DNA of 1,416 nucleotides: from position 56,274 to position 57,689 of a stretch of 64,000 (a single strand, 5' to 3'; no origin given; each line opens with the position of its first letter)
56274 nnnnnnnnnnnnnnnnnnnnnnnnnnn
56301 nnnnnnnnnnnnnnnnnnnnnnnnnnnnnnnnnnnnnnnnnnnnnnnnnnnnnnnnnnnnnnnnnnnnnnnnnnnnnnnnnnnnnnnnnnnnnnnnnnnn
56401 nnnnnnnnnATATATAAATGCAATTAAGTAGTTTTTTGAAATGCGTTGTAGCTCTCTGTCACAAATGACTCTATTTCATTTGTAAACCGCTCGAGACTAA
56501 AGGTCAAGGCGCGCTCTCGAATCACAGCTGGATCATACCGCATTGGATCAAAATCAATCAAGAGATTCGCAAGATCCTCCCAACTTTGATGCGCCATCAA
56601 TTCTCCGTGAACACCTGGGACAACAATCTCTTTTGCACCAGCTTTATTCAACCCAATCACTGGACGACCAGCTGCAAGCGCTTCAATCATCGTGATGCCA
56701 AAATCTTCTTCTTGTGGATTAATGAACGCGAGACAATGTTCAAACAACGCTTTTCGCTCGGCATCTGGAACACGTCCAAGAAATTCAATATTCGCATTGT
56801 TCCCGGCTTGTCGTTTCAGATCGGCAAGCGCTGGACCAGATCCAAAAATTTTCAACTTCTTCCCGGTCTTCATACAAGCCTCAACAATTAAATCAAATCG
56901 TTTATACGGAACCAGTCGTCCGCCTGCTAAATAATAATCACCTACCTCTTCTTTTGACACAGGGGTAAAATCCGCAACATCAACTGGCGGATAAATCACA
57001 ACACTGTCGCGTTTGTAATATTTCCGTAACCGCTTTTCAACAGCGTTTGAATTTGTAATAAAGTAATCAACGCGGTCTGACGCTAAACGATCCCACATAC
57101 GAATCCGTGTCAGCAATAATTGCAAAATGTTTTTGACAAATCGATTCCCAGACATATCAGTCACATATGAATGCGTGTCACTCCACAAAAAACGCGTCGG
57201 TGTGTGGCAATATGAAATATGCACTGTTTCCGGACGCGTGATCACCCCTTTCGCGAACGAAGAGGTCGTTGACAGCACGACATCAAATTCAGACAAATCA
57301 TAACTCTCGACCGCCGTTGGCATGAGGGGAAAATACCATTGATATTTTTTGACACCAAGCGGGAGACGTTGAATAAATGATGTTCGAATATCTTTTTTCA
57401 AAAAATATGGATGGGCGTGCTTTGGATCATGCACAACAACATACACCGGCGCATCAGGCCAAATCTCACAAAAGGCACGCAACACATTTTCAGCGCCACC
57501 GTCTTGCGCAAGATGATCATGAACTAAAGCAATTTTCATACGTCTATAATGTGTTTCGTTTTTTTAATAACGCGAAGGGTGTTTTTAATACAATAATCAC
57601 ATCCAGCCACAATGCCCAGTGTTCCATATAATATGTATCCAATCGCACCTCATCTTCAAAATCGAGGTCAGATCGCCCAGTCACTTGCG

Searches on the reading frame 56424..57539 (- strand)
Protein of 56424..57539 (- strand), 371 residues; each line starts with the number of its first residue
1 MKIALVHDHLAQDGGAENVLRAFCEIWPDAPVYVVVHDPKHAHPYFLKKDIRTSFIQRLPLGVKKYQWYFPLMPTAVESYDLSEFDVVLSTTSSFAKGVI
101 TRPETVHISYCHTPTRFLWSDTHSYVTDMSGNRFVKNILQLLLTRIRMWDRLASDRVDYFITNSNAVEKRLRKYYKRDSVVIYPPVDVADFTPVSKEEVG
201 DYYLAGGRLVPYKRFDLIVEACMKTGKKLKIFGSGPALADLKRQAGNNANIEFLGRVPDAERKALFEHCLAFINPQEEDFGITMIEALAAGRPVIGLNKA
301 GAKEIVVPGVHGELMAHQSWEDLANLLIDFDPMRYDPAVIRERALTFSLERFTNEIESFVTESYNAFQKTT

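Call 60: search_protein_families(library=pfam, proteins=[window:56424-57539:-], max_evalue=0.01)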
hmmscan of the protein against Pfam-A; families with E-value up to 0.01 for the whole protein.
window:56424-57539:- (371 aa): 4 families
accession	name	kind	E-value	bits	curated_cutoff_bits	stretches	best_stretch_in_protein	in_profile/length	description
PF00534.26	Glycos_transf_1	-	3.4e-22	79.2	26.4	1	202-329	17-154/172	Glycosyl transferases group 1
PF13692.12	Glyco_trans_1_4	-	2.4e-18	67.2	27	1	206-328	7-137/142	Glycosyl transferases group 1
PF13439.12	Glyco_transf_4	-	1.5e-12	48.3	28.5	1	14-189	2-169/170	Glycosyltransferase Family 4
PF13524.12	Glyco_trans_1_2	-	0.0028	18.1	25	1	224-331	12-112/144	Glycosyl transferase-like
